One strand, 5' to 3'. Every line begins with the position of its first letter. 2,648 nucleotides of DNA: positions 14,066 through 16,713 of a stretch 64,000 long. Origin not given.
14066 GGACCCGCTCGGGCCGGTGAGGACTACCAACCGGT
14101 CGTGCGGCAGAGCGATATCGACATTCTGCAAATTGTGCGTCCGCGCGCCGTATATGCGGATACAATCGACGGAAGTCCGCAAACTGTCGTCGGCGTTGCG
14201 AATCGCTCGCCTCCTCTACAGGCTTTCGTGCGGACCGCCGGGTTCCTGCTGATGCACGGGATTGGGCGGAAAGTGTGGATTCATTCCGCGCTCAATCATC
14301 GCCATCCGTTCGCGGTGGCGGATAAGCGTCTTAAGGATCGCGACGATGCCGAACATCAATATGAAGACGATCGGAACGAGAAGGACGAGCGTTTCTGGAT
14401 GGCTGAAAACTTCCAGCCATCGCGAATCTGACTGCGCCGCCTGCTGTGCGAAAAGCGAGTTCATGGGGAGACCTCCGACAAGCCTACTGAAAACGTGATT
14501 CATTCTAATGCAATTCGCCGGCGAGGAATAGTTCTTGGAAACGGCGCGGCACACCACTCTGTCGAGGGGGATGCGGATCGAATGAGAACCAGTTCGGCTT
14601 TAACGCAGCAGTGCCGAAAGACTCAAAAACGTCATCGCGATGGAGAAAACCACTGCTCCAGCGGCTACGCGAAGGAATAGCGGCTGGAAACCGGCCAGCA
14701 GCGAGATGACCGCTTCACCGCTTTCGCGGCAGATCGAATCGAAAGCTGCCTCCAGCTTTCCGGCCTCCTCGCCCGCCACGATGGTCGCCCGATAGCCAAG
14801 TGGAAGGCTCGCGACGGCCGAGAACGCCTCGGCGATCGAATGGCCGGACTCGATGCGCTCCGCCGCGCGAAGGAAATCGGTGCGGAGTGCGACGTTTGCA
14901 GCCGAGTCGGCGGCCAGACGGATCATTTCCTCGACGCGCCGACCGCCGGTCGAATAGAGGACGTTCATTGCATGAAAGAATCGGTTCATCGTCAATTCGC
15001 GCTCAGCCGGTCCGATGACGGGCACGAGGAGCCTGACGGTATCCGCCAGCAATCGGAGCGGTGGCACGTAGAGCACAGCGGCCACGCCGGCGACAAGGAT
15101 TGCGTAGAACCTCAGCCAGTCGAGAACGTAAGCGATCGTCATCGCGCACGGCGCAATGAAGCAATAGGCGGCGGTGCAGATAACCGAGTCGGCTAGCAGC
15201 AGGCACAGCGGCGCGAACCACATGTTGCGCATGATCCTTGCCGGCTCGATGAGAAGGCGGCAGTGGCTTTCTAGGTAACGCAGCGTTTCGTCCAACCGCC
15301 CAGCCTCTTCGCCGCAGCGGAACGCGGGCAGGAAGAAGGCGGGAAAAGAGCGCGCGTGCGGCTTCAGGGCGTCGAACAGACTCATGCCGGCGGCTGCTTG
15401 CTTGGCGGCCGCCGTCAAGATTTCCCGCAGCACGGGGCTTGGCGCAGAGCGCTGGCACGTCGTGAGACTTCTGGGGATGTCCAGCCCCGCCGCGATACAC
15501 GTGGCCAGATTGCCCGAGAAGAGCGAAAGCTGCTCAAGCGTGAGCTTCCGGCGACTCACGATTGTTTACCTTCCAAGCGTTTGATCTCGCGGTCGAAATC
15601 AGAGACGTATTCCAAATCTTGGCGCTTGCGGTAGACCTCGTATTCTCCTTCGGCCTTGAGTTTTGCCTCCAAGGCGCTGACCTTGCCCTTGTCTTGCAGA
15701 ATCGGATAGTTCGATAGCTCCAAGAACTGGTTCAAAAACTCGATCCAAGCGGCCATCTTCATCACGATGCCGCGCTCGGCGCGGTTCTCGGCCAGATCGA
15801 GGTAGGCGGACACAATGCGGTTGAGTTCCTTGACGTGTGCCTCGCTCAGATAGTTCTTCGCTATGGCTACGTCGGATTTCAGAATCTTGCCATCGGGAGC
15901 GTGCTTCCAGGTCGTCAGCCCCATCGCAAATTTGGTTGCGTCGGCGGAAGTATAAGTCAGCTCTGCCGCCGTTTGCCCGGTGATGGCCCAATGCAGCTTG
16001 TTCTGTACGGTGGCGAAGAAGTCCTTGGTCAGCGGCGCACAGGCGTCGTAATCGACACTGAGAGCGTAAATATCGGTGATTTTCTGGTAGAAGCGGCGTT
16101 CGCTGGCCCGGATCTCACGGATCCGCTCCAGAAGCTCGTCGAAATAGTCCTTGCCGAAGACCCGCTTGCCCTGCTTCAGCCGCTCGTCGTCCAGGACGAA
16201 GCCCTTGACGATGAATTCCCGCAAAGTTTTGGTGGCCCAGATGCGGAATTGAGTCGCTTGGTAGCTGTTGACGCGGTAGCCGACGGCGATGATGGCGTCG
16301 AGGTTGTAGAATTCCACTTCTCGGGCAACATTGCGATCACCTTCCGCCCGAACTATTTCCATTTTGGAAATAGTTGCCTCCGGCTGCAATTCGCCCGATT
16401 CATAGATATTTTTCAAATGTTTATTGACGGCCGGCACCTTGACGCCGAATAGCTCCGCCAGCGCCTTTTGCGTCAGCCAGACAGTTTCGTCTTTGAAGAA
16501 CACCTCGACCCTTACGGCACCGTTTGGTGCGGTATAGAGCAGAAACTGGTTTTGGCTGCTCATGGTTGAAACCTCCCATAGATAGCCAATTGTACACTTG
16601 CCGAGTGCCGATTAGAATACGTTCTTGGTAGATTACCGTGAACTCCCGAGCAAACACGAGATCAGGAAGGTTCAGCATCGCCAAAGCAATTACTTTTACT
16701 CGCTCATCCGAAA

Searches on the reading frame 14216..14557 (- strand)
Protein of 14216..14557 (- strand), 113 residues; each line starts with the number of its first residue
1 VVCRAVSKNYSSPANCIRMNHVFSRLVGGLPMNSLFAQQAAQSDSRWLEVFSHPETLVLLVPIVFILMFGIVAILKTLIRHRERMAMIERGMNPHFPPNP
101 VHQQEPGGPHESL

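Call 4: search_protein_families(library=pfam, proteins=[window:14216-14557:-], max_evalue=0.01)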
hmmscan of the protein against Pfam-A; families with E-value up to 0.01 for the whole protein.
window:14216-14557:- (113 aa): 1 family
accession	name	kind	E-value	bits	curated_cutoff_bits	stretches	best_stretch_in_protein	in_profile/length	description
PF19762.4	DUF6249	-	0.00012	22.4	33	1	63-106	6-51/104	Domain of unknown function (DUF6249)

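Call 5: search_protein_families(library=ncbifam, proteins=[window:14216-14557:-], max_evalue=0.01)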
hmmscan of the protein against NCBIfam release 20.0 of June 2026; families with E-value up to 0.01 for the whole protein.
window:14216-14557:- (113 aa): 0 families

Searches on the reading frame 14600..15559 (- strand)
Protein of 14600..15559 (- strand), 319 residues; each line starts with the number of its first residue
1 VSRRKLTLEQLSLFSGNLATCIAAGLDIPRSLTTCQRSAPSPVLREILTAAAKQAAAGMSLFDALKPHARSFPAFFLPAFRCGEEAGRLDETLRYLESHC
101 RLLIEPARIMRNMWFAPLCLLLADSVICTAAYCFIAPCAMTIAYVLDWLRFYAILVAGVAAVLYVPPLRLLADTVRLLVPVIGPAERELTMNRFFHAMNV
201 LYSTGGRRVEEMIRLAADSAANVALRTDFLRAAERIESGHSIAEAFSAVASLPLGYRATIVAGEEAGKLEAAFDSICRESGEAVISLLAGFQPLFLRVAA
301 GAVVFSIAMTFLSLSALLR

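Call 4: search_protein_families(library=pfam, proteins=[window:14600-15559:-], max_evalue=0.01)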
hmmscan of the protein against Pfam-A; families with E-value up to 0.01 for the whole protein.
window:14600-15559:- (319 aa): 1 family
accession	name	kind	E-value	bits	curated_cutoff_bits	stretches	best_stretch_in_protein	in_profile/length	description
PF00482.28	T2SSF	-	5.2e-24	85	25.2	2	14-118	1-106/125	Type II secretion system (T2SS), protein F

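Call 5: search_protein_families(library=ncbifam, proteins=[window:14600-15559:-], max_evalue=0.01)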
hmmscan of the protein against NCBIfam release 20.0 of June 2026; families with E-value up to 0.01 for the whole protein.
window:14600-15559:- (319 aa): 6 families
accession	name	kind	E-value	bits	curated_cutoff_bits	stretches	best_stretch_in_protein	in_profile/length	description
TIGR02120.1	GspF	equivalog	3.5e-28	99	424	2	152-312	229-391/401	type II secretion system inner membrane protein GspF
NF052607.1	T4PiliAsmPilCThrm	equivalog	1.8e-23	83.3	700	2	3-98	60-155/406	type IV pilus assembly protein PilC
NF052606.1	T4PiliAsmPilCMyx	equivalog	2.1e-15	56.5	700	2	165-310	259-408/419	type IV pilus assembly protein PilC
NF007861.0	PRK10573.1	equivalog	1.9e-14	53.6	401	2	5-98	55-148/401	protein transport protein HofC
NF047826.1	T3SSXpsF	equivalog_domain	1.4e-12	47.2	650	1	3-308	60-391/405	type II secretion system protein XpsF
NF041012.2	T4P_ComGB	equivalog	1.1e-05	24.9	240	0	11-100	201-289/332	competence type IV pilus assembly protein ComGB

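Call 52: find_homologous_proteins(query=window:14600-15559:-, max_evalue=0.00001)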
Query window:14600-15559:- (319 aa): 66 proteins with E <= 0.00001 among 8000 candidates.
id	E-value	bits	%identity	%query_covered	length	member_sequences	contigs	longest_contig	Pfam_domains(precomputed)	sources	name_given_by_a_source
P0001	2.0e-168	578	85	99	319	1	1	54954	PF00482.29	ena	-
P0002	1.2e-162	559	81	99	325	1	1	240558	PF00482.29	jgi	jgi:type II secretory pathway component PulF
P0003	9.8e-161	552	81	98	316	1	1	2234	PF00482.29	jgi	jgi:type IV pilus assembly protein PilC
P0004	2.0e-141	489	71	98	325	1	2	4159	PF00482.29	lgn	-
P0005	9.7e-141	487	83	83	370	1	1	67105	PF00482.29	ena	-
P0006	1.3e-137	476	69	99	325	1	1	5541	PF00482.29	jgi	jgi:type II secretory pathway component PulF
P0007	5.4e-137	474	80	86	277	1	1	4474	PF00482.29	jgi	jgi:type II secretory pathway component PulF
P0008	5.2e-136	471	68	99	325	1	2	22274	PF00482.29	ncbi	ncbi:MAG: type II secretion system F family protein [Thermoguttaceae bacterium]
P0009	2.3e-134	466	69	99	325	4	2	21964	PF00482.29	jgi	-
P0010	4.3e-133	462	69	97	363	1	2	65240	PF00482.29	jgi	jgi:type II secretory pathway component PulF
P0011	1.5e-132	460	68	98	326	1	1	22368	PF00482.29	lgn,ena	-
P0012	4.2e-132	458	69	99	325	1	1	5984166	PF00482.29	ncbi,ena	-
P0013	5.8e-132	458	68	98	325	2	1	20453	PF00482.29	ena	-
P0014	1.0e-130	454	67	99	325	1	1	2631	PF00482.29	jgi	jgi:type II secretory pathway component PulF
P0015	2.8e-130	452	65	99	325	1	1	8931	PF00482.29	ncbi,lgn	-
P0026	5.9e-103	363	55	98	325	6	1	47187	PF00482.29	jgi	jgi:type II secretory pathway component PulF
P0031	1.4e-94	335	52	98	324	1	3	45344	PF00482.29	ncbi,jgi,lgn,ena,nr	ncbi:MAG TPA: type II secretion system F family protein [Pirellulales bacterium]|nr:type II secretio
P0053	5.0e-60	222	40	97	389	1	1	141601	PF00482.29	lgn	-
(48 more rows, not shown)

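Call 53: find_encoding_contigs(protein=P0031, flank=6000, max_places=2)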
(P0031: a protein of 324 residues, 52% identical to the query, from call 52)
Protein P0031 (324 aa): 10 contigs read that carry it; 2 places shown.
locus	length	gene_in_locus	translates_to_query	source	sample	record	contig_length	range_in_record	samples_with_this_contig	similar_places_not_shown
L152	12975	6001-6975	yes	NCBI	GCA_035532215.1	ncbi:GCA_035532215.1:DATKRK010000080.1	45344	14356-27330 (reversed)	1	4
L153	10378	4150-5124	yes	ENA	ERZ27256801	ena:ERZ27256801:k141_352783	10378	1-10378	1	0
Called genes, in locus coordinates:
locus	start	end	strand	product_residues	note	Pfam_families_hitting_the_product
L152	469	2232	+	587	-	PF07583:PSCyt2, PF07587:PSD1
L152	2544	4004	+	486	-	PF07394:DUF1501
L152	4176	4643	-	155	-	PF01047:MarR, PF12802:MarR_2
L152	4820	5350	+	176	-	-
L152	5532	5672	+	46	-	-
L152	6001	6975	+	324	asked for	PF00482:T2SSF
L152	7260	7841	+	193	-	-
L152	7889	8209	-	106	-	PF00893:Multi_Drug_Res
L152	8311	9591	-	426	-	PF23414:Beta-prop_EML_2, PF24807:WD40_CDC20-Fz, PF25174:Beta-prop_THOC3, PF24782:WD40_MABP1-WDR62_2nd, PF25173:Beta-prop_WDR3_1st, PF23381:Beta-prop_IFT122_1st, PF24814:WD40_Prp19, PF24817:WD40_WDHD1_1st, +68 more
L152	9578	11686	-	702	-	PF25174:Beta-prop_THOC3, PF23414:Beta-prop_EML_2, PF25173:Beta-prop_WDR3_1st, PF23381:Beta-prop_IFT122_1st, PF23393:Beta-prop_WDR90_POC16_2nd, PF24814:WD40_Prp19, PF25175:Beta-prop_WDR5, PF25174:Beta-prop_THOC3, +53 more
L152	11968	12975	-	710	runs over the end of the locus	PF04151:PPC (weak)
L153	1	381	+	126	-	?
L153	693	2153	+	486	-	PF07394:DUF1501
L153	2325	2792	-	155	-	PF01047:MarR, PF12802:MarR_2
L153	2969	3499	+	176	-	-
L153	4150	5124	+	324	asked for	PF00482:T2SSF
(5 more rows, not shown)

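Call 54: find_encoding_contigs(protein=P0053, flank=6000, max_places=2)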
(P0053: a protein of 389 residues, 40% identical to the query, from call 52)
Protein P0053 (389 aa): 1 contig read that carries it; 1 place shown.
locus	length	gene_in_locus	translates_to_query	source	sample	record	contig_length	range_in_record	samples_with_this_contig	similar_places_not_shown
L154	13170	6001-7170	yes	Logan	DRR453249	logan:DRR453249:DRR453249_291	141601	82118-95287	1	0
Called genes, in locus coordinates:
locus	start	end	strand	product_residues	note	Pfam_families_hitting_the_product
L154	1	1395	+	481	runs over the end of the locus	PF04773:FecR (weak)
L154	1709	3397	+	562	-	PF02776:TPP_enzyme_N, PF00205:TPP_enzyme_M, PF02775:TPP_enzyme_C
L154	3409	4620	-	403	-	PF04542:Sigma70_r2, PF08281:Sigma70_r4_2 (weak), PF04545:Sigma70_r4, PF13384:HTH_23 (faint)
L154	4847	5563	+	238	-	PF11376:DUF3179 (faint)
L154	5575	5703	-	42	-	-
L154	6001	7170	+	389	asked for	PF00482:T2SSF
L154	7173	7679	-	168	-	PF09912:DUF2141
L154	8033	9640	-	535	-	PF01645:Glu_synthase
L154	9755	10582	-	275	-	PF20582:UPF0758_N, PF04002:RadC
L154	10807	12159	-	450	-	PF03448:MgtE_N, PF00571:CBS, PF01769:MgtE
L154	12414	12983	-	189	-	PF08207:EFP_N, PF01132:EFP, PF09285:Elong-fact-P_C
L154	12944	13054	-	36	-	-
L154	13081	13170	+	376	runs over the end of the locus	PF04055:Radical_SAM (weak)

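Call 55: find_encoding_contigs(protein=P0026, flank=6000, max_places=2)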
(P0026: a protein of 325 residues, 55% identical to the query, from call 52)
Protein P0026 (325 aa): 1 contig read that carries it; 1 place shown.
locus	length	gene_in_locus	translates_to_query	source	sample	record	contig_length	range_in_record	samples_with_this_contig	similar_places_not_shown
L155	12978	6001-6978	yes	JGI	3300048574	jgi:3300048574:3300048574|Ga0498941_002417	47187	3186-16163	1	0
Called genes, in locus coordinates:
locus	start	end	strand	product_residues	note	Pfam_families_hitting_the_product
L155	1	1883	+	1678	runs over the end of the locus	PF14312:FG-GAP_2, PF00028:Cadherin, PF13517:FG-GAP_3 (faint), PF00028:Cadherin (weak), PF14312:FG-GAP_2, PF00028:Cadherin, PF19078:Big_12 (faint)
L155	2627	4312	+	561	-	PF16697:Yop-YscD_cpl, PF00498:FHA, PF01590:GAF, PF13185:GAF_2, PF13492:GAF_3, PF07228:SpoIIE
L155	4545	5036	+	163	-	PF00719:Pyrophosphatase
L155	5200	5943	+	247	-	PF07596:SBP_bac_10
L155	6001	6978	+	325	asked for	PF00482:T2SSF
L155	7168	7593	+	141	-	-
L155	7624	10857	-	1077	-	-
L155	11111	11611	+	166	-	PF02915:Rubrerythrin, PF21349:RUBY_RBDX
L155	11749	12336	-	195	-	PF00475:IGPD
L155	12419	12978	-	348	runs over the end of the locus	PF00155:Aminotran_1_2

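Call 56: find_encoding_contigs(protein=P0002, flank=6000, max_places=2)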
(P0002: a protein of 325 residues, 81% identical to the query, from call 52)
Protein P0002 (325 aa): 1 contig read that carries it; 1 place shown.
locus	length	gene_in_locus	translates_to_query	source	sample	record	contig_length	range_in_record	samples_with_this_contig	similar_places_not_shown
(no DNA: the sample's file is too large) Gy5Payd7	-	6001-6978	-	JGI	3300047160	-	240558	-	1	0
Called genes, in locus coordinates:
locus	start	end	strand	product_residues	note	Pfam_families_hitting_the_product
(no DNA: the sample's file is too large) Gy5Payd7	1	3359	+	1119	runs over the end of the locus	PF07646:Kelch_2 (faint), PF24981:Beta-prop_ATRN-LZTR1, PF01344:Kelch_1, PF13964:Beta-prop_Calicin, PF24681:Kelch_KLHDC2_KLHL20_DRC7, PF13415:Beta-prop_FBX42, PF12951:PATR (weak)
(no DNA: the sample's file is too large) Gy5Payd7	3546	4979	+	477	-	PF05936:T6SS_VasE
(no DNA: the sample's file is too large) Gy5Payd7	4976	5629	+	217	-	PF09850:DotU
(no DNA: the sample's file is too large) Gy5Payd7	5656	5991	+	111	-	-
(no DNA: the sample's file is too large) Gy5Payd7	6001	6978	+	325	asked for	PF00482:T2SSF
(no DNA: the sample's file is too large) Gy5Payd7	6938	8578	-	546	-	PF00723:Glyco_hydro_15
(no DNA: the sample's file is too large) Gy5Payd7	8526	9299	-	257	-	-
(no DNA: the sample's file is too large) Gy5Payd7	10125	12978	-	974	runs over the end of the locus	PF13432:TPR_16 (weak), PF00515:TPR_1 (weak), PF13414:TPR_11 (weak), PF13432:TPR_16 (weak), PF13371:TPR_9 (weak), PF00515:TPR_1 (weak), PF13432:TPR_16 (weak), PF00515:TPR_1 (weak), +17 more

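Call 57: find_encoding_contigs(protein=P0001, flank=7000, max_places=1)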
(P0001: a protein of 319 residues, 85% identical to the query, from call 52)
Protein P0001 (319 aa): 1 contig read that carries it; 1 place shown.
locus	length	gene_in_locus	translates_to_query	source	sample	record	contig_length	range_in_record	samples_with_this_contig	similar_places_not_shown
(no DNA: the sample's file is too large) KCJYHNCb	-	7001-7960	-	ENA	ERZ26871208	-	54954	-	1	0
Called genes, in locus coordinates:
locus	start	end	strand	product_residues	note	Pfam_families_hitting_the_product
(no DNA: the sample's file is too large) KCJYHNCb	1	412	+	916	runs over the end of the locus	PF01266:DAO, PF01593:Amino_oxidase, PF13450:NAD_binding_8, PF07595:Planc_extracel (weak), PF13964:Beta-prop_Calicin, PF24981:Beta-prop_ATRN-LZTR1, PF01344:Kelch_1, PF24681:Kelch_KLHDC2_KLHL20_DRC7, +4 more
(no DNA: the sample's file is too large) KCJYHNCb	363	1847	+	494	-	PF18887:MBG_3 (faint)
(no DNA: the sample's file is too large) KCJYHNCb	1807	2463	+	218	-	PF18887:MBG_3 (weak)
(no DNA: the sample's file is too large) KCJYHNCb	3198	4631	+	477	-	PF05936:T6SS_VasE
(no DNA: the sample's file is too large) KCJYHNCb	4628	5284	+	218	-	PF09850:DotU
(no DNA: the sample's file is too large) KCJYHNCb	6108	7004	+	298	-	PF13310:Virulence_RhuM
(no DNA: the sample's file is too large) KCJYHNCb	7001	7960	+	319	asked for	PF00482:T2SSF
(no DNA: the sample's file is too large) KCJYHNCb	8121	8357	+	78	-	-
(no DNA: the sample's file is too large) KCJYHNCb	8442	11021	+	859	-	PF00005:ABC_tran (faint), PF02463:SMC_N (faint), PF03193:RsgA_GTPase (faint), PF13191:AAA_16 (faint), PF13304:AAA_21 (faint), PF13555:AAA_29 (faint), PF20703:nSTAND1 (faint), PF17760:UvrA_inter, +1 more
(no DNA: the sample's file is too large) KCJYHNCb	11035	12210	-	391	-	-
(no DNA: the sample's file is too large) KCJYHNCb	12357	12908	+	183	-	-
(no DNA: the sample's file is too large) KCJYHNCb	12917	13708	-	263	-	PF01915:Glyco_hydro_3_C, PF14310:Fn3-like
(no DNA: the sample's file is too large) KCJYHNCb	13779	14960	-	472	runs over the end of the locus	PF00933:Glyco_hydro_3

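Call 58: find_encoding_contigs(protein=P0005, flank=7000, max_places=1)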
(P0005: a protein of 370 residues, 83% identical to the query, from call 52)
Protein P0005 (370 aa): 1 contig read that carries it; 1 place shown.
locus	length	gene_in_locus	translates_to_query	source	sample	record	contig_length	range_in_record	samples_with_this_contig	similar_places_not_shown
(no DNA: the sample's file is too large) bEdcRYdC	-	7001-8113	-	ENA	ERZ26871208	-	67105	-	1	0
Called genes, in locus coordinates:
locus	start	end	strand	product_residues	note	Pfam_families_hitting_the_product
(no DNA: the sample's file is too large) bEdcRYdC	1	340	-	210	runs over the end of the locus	PF02482:Ribosomal_S30AE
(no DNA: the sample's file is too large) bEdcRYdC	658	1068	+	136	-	-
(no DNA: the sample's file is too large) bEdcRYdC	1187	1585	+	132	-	-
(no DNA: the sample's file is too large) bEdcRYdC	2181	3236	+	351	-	PF01593:Amino_oxidase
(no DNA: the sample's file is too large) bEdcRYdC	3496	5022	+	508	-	PF05936:T6SS_VasE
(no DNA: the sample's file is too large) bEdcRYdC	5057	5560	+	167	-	PF09850:DotU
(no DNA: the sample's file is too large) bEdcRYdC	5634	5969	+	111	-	-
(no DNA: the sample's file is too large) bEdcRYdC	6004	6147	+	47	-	-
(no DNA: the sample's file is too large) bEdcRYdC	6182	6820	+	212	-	PF13310:Virulence_RhuM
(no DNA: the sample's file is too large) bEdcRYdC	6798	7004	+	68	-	PF13310:Virulence_RhuM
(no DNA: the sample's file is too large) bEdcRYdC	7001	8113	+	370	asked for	PF00482:T2SSF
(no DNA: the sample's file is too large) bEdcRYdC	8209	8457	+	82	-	-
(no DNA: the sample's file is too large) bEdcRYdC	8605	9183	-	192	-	-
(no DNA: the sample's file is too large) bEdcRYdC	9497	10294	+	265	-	-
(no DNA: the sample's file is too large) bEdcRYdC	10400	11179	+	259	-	-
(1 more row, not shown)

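Call 59: find_encoding_contigs(protein=P0010, flank=7000, max_places=1)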
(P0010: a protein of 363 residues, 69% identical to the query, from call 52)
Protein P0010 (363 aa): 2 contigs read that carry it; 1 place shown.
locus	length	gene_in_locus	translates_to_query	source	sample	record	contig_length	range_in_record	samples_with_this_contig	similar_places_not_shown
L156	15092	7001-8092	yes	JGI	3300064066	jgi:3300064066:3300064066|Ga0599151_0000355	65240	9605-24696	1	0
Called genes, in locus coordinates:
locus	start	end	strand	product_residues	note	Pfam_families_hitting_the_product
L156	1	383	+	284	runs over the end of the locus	-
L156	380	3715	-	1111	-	PF08455:SNF2_assoc, PF00176:SNF2-rel_dom, PF04851:ResIII (weak), PF00270:DEAD (faint), PF00271:Helicase_C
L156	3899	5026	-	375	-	PF13432:TPR_16 (faint), PF23914:TPR_CcmH_CycH (faint), PF00515:TPR_1 (faint), PF07719:TPR_2 (faint), PF13181:TPR_8 (faint), PF13374:TPR_10 (faint), PF13428:TPR_14 (weak), PF14559:TPR_19, +3 more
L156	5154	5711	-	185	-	-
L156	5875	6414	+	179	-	PF00293:NUDIX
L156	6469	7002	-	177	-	PF05991:NYN_YacP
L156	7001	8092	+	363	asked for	PF00482:T2SSF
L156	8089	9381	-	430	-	PF01979:Amidohydro_1, PF07969:Amidohydro_3 (weak), PF12890:DHOase, PF07969:Amidohydro_3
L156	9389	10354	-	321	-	PF02729:OTCace_N, PF00185:OTCace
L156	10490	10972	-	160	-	PF13899:Thioredoxin_7, PF13098:Thioredoxin_2 (weak)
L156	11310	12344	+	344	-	PF01408:GFO_IDH_MocA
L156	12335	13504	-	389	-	-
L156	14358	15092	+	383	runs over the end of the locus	PF03781:FGE-sulfatase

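Call 60: find_encoding_contigs(protein=P0008, flank=7000, max_places=1)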
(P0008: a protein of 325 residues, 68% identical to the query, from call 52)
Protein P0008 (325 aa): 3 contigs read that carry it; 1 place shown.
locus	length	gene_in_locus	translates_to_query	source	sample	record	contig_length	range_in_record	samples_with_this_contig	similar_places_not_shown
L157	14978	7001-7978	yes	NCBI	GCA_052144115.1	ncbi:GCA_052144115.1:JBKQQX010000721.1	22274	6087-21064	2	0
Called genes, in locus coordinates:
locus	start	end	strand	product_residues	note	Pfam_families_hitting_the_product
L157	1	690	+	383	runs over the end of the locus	PF01555:N6_N4_Mtase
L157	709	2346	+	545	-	PF01555:N6_N4_Mtase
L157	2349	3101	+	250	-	-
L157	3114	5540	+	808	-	PF13361:UvrD_C (faint), PF00580:UvrD-helicase, PF13245:AAA_19, PF02265:S1-P1_nuclease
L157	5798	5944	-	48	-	-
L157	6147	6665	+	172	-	PF00254:FKBP_C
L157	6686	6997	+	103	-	-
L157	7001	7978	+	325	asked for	PF00482:T2SSF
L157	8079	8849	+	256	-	PF07894:SACK1 (faint), PF13091:PLDc_2, PF02805:Ada_Zn_binding (faint)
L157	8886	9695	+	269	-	PF03935:SKN1_KRE6_Sbg1 (faint), PF00722:Glyco_hydro_16, PF26113:GH16_XgeA (weak)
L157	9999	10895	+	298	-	PF23678:YqhI, PF01738:DLH, PF02129:Peptidase_S15, PF00326:Peptidase_S9 (faint)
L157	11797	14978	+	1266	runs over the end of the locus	PF12951:PATR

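Call 65: search_protein_families(library=padloc, proteins=[window:14600-15559:-], max_evalue=0.01)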
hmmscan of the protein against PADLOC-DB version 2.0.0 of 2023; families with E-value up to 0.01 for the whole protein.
window:14600-15559:- (319 aa): 0 families

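Call 66: search_protein_families(library=phrogs, proteins=[window:14600-15559:-], max_evalue=0.01)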
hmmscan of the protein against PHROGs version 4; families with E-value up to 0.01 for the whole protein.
window:14600-15559:- (319 aa): 0 families

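Call 68: search_solved_structures(query=window:14600-15559:-, max_evalue=0.01)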
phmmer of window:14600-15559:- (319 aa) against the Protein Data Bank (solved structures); distinct sequences matched with E-value up to 0.01: 5.
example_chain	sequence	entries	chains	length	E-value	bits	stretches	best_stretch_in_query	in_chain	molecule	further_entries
3jc8_Ca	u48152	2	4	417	9.2e-13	51.8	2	11-103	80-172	Type 4 fimbrial assembly protein PilC | PilC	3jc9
2whn_A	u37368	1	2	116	5.5e-08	36.1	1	7-100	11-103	PILUS ASSEMBLY PROTEIN PILC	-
2vmb_A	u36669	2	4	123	1.4e-06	31.5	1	3-99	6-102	GENERAL SECRETION PATHWAY PROTEIN F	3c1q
2vma_A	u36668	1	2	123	1.7e-06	31.2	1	3-99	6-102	GENERAL SECRETION PATHWAY PROTEIN F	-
5nbg_A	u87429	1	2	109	7.4e-06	29.1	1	8-99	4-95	General secretion pathway protein F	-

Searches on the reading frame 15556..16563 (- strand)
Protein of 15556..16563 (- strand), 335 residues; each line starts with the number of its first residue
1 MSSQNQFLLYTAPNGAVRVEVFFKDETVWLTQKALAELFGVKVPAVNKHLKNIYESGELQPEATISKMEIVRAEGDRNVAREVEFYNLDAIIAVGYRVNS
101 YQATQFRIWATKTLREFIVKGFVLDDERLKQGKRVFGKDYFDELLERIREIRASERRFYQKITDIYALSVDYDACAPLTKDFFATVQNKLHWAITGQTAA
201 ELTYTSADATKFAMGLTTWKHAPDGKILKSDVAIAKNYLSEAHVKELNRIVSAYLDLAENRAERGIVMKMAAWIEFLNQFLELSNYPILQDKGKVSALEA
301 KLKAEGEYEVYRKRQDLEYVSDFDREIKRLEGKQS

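Call 4: search_protein_families(library=pfam, proteins=[window:15556-16563:-], max_evalue=0.01)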
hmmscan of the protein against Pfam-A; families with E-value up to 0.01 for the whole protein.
window:15556-16563:- (335 aa): 1 family
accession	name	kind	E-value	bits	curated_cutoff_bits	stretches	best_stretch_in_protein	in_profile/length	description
PF13310.11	Virulence_RhuM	-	6.4e-112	373.4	33.7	1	63-316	1-249/252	Virulence protein RhuM family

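Call 5: search_protein_families(library=ncbifam, proteins=[window:15556-16563:-], max_evalue=0.01)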
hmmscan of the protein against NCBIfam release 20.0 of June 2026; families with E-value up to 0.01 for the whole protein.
window:15556-16563:- (335 aa): 0 families

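Call 65: search_protein_families(library=padloc, proteins=[window:15556-16563:-], max_evalue=0.01)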
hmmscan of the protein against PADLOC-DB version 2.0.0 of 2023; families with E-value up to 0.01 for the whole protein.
window:15556-16563:- (335 aa): 37 families (the best 25 are shown)
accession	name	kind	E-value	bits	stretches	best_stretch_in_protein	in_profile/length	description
PDLC04871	PDC-S05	-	1.2e-154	513.7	1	3-333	129-459/468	-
PDLC04868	PDC-S05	-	3e-151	501.2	1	3-333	4-332/335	-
PDLC04851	PDC-S05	-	3e-150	498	1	2-332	7-336/342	-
PDLC04853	PDC-S05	-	7.4e-145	480.3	1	1-332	1-327/336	-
PDLC04852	PDC-S05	-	5.2e-130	431.4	1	3-332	9-334/346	-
PDLC04843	PDC-S05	-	6.2e-113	375.3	1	3-334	4-326/330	-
PDLC04864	PDC-S05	-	1.8e-101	337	1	60-332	2-268/277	-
PDLC04870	PDC-S05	-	8.3e-90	297.9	1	2-209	6-209/214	-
PDLC04876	PDC-S05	-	3.4e-81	269.2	1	3-169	6-171/174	-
PDLC04872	PDC-S05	-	1.3e-55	185.3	1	1-136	1-136/152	-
PDLC04854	PDC-S05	-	2.4e-54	182.2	1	3-136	3-135/212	-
PDLC04965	PDC-S23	-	3.5e-52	175.8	1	1-149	1-144/327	-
PDLC04964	PDC-S23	-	8e-50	167.9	1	4-136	3-135/331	-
PDLC04858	PDC-S05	-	1.7e-49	165.1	1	1-134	1-131/138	-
PDLC04879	PDC-S05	-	2.6e-44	149.8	1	1-138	1-136/285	-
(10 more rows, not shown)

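Call 66: search_protein_families(library=phrogs, proteins=[window:15556-16563:-], max_evalue=0.01)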
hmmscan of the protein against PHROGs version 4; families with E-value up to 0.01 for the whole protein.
window:15556-16563:- (335 aa): 0 families
